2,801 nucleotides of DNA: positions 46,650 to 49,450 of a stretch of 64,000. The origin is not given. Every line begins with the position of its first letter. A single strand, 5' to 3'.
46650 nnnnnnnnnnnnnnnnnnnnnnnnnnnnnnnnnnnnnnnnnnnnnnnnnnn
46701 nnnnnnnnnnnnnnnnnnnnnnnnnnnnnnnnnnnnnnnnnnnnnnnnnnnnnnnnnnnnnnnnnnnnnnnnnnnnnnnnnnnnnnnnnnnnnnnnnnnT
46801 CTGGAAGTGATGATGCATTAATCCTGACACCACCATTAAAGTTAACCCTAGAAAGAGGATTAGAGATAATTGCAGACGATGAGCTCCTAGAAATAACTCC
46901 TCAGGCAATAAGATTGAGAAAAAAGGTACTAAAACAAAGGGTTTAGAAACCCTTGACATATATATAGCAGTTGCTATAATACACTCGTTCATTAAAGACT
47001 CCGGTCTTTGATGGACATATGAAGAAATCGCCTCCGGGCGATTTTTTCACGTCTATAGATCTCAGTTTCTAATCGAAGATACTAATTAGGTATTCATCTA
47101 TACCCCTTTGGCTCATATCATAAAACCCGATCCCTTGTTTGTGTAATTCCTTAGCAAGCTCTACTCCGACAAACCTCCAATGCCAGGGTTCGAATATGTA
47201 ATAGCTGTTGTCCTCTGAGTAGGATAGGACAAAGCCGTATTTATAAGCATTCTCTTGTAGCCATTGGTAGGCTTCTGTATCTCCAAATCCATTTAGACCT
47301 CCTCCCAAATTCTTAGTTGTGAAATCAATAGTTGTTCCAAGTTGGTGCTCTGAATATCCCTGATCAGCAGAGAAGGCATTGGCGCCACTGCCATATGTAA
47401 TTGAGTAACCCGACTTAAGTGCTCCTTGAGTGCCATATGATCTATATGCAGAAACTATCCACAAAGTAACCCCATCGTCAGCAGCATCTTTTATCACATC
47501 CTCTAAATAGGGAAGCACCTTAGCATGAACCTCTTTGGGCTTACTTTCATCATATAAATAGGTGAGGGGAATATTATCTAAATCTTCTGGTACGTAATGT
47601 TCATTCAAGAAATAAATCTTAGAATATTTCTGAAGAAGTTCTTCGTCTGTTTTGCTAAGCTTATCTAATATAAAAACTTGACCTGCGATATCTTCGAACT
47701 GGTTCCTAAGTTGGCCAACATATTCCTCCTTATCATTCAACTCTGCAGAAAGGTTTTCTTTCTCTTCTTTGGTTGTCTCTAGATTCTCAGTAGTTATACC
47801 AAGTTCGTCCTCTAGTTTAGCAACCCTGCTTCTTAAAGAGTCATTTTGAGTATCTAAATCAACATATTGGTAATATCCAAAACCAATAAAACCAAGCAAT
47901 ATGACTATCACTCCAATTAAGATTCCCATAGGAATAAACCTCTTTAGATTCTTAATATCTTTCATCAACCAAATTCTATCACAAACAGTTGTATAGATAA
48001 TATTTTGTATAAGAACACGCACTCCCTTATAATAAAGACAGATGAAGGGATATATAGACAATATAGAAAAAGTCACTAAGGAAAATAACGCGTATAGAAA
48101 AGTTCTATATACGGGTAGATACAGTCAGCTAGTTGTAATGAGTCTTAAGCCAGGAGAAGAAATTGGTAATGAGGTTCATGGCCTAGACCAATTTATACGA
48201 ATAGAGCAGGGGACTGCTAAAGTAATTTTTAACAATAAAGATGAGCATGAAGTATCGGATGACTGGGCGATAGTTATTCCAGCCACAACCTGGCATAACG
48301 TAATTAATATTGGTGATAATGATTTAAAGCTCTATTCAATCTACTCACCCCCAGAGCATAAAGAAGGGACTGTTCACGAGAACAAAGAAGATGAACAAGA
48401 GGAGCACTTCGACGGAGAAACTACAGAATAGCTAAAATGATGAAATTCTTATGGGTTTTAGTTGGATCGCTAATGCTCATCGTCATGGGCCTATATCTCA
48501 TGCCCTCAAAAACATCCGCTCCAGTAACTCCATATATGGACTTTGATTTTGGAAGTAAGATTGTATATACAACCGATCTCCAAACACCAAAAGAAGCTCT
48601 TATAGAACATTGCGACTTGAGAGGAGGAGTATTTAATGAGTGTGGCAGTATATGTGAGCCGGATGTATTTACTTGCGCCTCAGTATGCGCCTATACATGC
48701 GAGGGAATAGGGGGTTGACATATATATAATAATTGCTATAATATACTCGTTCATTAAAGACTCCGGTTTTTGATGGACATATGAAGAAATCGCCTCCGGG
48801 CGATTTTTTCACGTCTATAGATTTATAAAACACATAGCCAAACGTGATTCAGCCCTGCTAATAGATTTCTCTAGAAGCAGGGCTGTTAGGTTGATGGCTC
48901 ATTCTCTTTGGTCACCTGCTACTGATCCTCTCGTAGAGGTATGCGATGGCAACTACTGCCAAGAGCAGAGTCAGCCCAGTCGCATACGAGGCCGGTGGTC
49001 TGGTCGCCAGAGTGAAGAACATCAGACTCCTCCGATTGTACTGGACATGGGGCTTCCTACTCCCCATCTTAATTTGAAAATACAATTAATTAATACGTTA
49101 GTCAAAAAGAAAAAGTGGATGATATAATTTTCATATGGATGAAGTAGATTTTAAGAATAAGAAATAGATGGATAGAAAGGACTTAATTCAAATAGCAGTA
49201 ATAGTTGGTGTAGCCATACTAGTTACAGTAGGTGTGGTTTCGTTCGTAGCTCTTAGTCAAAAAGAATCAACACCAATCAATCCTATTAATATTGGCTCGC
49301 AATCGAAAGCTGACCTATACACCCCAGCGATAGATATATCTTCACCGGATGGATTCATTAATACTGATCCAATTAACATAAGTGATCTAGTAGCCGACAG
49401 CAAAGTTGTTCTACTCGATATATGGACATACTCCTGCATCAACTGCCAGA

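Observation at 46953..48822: Duplicated 108-bp promoter + small-RNA + terminator module in direct orientation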

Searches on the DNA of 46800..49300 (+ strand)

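Call 6: search_rna_families(source=window, start=46800, end=49300, threshold=evalue, max_evalue=10, show_alignments=3)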
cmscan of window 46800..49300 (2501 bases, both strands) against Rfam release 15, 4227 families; matches with E-value up to 10: 9.
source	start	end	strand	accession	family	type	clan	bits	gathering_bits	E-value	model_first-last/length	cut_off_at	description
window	47025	47056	-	RF02084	STnc130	Gene; sRNA;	-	24.8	55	0.8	95-126/135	no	Enterobacteria sRNA STnc130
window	48787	48818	-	RF02084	STnc130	Gene; sRNA;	-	24.8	55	0.8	95-126/135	no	Enterobacteria sRNA STnc130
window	46959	47050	+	RF00106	RNAI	Gene; antisense;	-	22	47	0.38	1-102/102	no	RNAI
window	48728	48812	+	RF00106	RNAI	Gene; antisense;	-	21.6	47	0.47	1-102/102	no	RNAI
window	48798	48903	+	RF01230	snoR77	Gene; snRNA; snoRNA; HACA-box;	-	19.8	47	4.7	1-131/131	no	Small nucleolar RNA snoR77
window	46843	46866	-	RF01354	CRISPR-DR45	Gene; CRISPR;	-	18.7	37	8.4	1-24/24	no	CRISPR RNA direct repeat element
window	46802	46887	+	RF00274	SNORD57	Gene; snRNA; snoRNA; CD-box;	CL00058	16.3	47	8.1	1-72/72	no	Small nucleolar RNA SNORD57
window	48672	48820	+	RF02132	HOXB13-AS1_1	Gene; lncRNA;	-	15.7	60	2.7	1-136/136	no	HOXB13 antisense RNA 1 conserved region 1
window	48854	48938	+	RF02172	RFPL3-AS1_2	Gene; lncRNA;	-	14.3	40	1.6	1-71/71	no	RFPL3 antisense RNA 1 conserved region 2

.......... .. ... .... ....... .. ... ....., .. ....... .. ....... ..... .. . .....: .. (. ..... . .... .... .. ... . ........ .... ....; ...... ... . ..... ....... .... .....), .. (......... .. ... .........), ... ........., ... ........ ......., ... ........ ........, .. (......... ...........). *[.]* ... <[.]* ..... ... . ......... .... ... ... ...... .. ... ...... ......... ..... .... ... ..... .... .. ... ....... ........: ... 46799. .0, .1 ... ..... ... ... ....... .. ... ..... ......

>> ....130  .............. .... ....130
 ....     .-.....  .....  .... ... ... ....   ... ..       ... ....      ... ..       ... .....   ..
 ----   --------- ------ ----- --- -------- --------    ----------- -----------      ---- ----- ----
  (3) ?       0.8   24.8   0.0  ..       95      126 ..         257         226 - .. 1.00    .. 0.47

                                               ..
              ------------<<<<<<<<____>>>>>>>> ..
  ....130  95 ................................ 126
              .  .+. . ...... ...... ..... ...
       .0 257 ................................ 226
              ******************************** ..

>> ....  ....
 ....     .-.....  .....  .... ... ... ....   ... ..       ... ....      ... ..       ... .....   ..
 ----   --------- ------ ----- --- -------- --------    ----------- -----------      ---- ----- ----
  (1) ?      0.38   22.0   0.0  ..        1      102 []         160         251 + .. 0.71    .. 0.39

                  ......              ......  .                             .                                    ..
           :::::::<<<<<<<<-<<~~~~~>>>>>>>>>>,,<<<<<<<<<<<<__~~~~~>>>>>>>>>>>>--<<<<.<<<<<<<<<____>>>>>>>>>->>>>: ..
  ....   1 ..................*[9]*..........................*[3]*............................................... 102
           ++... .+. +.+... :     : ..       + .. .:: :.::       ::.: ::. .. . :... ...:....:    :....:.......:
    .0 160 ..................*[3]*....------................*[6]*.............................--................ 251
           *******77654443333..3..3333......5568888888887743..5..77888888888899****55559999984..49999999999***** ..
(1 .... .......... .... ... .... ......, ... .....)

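Call 29: build_rna_model(alignment_id=A2, structure=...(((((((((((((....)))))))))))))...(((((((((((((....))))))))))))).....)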
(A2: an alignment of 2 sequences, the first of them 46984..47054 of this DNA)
Model R1 built from alignment A2 (2 sequences, 71 columns); structure: as given.
model positions 71; base pairs 26; branch points 1; effective number of sequences 1.25; information 0.792 bits per position. Calibrated on 0.2 Mb of random sequence (short: E-values are rough).
structure used (alignment columns):
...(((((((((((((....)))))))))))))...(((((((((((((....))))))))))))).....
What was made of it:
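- Tried and rejected: Covariance model R1 (call 29):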

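Call 30: search_with_rna_model(model_id=R1, sources=[window, L006, L007, L008, L009, L010, L011, L012, L013, L014, L015, L016, L017, L018, L019, L020, L021, L022, L023, L024, L025, L026, L027, L028, L029, L030, L031, L032, L033, L034, L035, L036, L037, L038, L039, L040, L041, L042, L043, L044, L045, L046, L047, L048, L049, L050, L051, L052, L053, L054, L055, L056, L057, L058, L059, L060, L061, L062, L063, L064, L065, L066, L067, L068, L069, L070, L071, L072, L073, L074, L075, L076, L077, L078, L079, L080, L081, L082, L083, L084, L085], max_evalue=10, show_alignments=4)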
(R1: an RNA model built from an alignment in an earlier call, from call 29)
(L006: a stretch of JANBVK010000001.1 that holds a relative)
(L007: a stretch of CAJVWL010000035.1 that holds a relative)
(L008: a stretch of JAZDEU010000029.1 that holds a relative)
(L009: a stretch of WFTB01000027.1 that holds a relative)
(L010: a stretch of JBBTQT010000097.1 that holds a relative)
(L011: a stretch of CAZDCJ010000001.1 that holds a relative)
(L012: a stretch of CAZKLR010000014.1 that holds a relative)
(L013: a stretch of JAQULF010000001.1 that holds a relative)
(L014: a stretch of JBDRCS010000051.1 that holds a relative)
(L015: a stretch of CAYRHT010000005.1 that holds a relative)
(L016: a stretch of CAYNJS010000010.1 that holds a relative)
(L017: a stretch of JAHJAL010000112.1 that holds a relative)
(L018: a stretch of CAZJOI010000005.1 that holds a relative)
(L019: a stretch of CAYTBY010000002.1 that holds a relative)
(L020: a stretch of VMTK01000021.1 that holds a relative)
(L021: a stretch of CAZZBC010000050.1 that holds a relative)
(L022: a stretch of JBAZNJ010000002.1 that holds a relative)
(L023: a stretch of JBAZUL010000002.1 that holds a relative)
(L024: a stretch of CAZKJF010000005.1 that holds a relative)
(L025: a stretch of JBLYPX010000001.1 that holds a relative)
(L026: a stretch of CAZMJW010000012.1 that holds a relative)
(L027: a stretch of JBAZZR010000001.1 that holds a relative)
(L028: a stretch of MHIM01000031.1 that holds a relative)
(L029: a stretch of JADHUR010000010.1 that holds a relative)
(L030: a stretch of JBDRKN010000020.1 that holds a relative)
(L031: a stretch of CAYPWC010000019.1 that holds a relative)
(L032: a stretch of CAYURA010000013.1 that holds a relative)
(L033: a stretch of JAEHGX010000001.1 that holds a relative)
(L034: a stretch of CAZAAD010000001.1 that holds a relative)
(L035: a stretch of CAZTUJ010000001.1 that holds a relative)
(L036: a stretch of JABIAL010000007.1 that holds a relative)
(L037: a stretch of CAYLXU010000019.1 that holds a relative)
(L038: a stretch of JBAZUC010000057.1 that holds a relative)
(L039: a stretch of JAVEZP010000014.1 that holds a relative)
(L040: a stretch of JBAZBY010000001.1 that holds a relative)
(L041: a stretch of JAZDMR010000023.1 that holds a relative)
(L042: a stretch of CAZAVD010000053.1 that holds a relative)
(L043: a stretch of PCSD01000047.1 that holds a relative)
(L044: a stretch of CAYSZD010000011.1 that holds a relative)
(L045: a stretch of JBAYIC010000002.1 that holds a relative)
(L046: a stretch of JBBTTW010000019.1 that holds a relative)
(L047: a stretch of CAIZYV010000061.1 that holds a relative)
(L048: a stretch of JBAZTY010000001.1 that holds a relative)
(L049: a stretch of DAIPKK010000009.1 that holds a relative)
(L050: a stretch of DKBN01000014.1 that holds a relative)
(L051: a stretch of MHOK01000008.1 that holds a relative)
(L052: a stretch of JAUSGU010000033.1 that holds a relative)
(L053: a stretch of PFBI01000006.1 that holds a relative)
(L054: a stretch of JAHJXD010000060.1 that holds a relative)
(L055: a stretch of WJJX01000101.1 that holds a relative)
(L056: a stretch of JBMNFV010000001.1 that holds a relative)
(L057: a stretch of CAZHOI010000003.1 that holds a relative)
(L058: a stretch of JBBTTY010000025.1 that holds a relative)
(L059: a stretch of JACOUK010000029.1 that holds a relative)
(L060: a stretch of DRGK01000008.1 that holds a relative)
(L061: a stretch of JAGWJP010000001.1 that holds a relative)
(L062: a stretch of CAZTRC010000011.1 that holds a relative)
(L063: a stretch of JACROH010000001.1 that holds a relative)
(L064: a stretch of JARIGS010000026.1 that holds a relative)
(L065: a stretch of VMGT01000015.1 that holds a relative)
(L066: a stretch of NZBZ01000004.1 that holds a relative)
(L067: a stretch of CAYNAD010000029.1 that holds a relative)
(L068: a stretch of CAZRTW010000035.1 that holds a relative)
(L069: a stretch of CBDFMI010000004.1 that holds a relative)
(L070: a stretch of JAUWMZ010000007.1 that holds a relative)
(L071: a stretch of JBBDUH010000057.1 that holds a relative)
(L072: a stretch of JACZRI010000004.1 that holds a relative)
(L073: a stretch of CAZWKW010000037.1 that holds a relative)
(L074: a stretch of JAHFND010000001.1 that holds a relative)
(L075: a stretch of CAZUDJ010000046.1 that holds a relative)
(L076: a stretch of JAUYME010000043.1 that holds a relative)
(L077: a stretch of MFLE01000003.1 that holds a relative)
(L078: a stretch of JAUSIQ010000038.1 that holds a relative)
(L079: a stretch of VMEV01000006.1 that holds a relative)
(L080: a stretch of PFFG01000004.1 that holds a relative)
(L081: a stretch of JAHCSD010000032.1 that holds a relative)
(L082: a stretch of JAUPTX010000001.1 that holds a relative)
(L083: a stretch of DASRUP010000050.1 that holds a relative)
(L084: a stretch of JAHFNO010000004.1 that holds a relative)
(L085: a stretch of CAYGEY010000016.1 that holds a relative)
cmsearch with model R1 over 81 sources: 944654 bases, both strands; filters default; matches with E-value up to 10: 18.
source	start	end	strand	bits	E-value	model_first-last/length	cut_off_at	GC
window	46984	47054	+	105.2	4.8e-23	1-71/71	no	0.45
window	48746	48816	+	103.7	1.1e-22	1-71/71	no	0.44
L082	5887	5953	-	28.5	0.00054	1-71/71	no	0.3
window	5808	5871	+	22.9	0.013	1-71/71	no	0.53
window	48777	48831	-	22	0.021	1-71/71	no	0.36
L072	1731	1782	+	21.3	0.032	1-71/71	no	0.31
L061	11315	11344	+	21.2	0.035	37-66/71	no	0.4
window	47015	47080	-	21.1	0.036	1-71/71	no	0.39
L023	4751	4810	+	20.3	0.058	1-71/71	no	0.33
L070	4203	4258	+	16.4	0.53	1-71/71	no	0.25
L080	7803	7849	-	15.9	0.7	1-71/71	no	0.45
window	5830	5901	-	15.9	0.71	1-71/71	no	0.4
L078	12669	12718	-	14.9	1.2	1-71/71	no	0.46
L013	9763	9790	-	12.8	4.1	38-65/71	no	0.5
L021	3537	3579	-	12.3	5.5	34-66/71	no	0.4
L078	4616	4676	-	11.8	7.2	1-71/71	no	0.33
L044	6159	6240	+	11.4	9.5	1-71/71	no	0.38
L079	4601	4659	+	11.3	9.5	1-71/71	no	0.19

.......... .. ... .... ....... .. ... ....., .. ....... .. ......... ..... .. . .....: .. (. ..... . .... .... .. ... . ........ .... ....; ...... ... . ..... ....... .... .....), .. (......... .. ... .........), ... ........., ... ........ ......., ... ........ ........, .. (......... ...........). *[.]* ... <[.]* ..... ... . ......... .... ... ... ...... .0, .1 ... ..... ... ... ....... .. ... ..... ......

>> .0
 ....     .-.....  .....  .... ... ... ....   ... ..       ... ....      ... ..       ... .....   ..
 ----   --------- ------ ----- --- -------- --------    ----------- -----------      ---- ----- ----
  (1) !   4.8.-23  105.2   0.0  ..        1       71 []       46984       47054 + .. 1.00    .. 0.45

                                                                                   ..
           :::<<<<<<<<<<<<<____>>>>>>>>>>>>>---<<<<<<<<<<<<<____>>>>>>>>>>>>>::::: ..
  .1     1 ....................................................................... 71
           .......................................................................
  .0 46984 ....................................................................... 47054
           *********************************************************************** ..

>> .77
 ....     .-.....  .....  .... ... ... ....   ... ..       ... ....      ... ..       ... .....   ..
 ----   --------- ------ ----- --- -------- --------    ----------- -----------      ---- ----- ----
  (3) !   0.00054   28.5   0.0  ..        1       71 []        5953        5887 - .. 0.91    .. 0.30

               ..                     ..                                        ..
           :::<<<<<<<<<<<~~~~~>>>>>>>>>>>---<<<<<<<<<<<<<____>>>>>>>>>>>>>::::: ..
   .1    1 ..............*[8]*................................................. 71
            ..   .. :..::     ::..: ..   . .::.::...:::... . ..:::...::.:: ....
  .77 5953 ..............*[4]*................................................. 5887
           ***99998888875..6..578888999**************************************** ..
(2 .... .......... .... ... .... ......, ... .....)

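Call 36: search_with_rna_model(model_id=R1, sources=[L086, L001], max_evalue=10, filters=off)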
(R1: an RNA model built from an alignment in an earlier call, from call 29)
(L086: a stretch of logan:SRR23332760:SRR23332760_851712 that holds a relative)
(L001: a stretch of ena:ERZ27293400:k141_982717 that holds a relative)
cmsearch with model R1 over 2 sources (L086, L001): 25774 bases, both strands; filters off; matches with E-value up to 10: 22.
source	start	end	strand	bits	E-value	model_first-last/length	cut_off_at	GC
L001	8943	9013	+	105.3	1.3e-24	1-71/71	no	0.45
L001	10705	10775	+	103.7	3.1e-24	1-71/71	no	0.44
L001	10736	10790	-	22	0.00058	1-71/71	no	0.36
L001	8974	9039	-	21.1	0.00097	1-71/71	no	0.39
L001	2896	2954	-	10.6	0.39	1-71/71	no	0.36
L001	1243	1286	+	10.1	0.52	1-71/71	no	0.64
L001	8949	8972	-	9.3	0.86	7-30/71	no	0.42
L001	385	446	-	8.4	1.4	1-71/71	no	0.44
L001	410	474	+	7.9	1.9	1-71/71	no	0.54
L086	1083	1129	+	7.4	2.5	1-71/71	no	0.28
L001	16440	16459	-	7.4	2.5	9-28/71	no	0.45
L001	18517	18534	+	7.2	2.7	10-27/71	no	0.28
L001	6934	7018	+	7.2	2.8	1-71/71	no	0.42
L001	4530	4579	+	7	3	1-71/71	no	0.3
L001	12610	12668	+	6.9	3.2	1-71/71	no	0.41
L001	14115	14136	+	6.6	4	8-29/71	no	0.23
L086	1312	1369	+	5.5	7.4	1-71/71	no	0.31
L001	8891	8946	-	5.3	8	1-71/71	no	0.34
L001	16252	16300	+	5.2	8.7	1-71/71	no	0.49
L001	17779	17826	-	5.2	8.8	1-71/71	no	0.44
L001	20065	20141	+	5.2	8.9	1-71/71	no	0.43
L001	1448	1525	-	5.1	9.4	1-71/71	no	0.46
